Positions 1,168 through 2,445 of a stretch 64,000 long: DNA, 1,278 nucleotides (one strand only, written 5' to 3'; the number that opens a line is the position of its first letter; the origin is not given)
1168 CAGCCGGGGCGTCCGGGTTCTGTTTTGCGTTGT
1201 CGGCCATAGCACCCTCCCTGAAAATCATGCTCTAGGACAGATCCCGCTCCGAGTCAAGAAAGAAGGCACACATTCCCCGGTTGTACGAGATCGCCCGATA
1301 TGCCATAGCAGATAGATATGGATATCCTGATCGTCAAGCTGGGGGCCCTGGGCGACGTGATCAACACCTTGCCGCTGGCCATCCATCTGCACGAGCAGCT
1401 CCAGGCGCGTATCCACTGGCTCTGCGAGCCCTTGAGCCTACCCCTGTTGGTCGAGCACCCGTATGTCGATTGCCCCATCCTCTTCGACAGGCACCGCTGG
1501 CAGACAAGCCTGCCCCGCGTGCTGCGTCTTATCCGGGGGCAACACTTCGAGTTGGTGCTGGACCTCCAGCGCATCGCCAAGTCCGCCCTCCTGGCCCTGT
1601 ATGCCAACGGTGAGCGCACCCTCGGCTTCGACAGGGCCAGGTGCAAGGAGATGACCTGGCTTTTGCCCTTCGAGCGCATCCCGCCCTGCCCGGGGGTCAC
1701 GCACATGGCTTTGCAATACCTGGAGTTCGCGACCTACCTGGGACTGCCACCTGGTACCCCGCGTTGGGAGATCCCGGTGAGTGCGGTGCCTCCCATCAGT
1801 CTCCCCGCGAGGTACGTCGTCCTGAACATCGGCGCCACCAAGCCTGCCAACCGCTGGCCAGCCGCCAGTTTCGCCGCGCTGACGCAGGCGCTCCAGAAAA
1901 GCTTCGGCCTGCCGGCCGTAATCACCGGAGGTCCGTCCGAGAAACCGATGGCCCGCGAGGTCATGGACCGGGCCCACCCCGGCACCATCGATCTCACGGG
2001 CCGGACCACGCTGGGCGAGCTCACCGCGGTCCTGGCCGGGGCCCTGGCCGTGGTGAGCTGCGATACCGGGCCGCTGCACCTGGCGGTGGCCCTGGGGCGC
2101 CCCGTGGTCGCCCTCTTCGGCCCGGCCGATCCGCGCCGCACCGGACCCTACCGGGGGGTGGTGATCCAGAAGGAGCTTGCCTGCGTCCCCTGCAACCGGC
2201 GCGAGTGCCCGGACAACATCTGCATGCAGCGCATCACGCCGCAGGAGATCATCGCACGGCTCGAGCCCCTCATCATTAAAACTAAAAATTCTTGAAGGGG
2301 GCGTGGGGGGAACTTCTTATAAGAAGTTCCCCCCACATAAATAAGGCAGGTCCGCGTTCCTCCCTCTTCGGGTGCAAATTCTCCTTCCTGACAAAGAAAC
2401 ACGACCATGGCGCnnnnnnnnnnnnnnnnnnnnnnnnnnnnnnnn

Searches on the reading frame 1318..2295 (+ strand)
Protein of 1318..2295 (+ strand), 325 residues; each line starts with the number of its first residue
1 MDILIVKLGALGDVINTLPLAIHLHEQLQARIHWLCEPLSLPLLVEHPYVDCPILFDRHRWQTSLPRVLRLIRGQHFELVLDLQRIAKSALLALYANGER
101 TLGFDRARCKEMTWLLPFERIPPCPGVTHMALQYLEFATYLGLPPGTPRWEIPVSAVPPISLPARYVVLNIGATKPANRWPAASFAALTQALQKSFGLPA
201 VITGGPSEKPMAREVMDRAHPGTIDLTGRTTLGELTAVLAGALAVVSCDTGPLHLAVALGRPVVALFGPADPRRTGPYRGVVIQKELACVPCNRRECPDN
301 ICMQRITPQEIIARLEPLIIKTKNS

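Call 3: search_protein_families(library=pfam, proteins=[window:1318-2295:+], max_evalue=0.01)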
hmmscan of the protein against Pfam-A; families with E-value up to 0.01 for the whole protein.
window:1318-2295:+ (325 aa): 1 family
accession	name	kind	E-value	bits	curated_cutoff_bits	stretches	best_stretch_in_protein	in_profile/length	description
PF01075.23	Glyco_transf_9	-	1.3e-37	129.9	22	1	68-298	4-242/247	Glycosyltransferase family 9 (heptosyltransferase)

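Call 4: search_protein_families(library=ncbifam, proteins=[window:1318-2295:+], max_evalue=0.01)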
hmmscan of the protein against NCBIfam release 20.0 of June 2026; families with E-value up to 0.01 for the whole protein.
window:1318-2295:+ (325 aa): 6 families
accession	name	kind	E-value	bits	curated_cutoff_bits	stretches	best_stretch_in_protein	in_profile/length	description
TIGR02193.1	heptsyl_trn_I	equivalog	7.4e-38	130.6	185.3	1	3-317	2-318/320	lipopolysaccharide heptosyltransferase I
TIGR02195.1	heptsyl_trn_II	equivalog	1.5e-30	106.5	134.6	1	3-318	2-337/339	lipopolysaccharide heptosyltransferase II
TIGR02201.1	heptsyl_trn_III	equivalog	1.5e-22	80.2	170.2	1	3-278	2-297/344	putative lipopolysaccharide heptosyltransferase III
NF008204.0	PRK10964.1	equivalog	7.4e-20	71.3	437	2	164-279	178-291/322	lipopolysaccharide heptosyltransferase RfaC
NF007742.0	PRK10422.1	equivalog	1e-16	60.7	467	1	3-284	8-305/352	lipopolysaccharide core heptosyltransferase RfaQ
NF008162.0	PRK10916.1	equivalog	1e-13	51.2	569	1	175-278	192-298/348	ADP-heptose--LPS heptosyltransferase RfaF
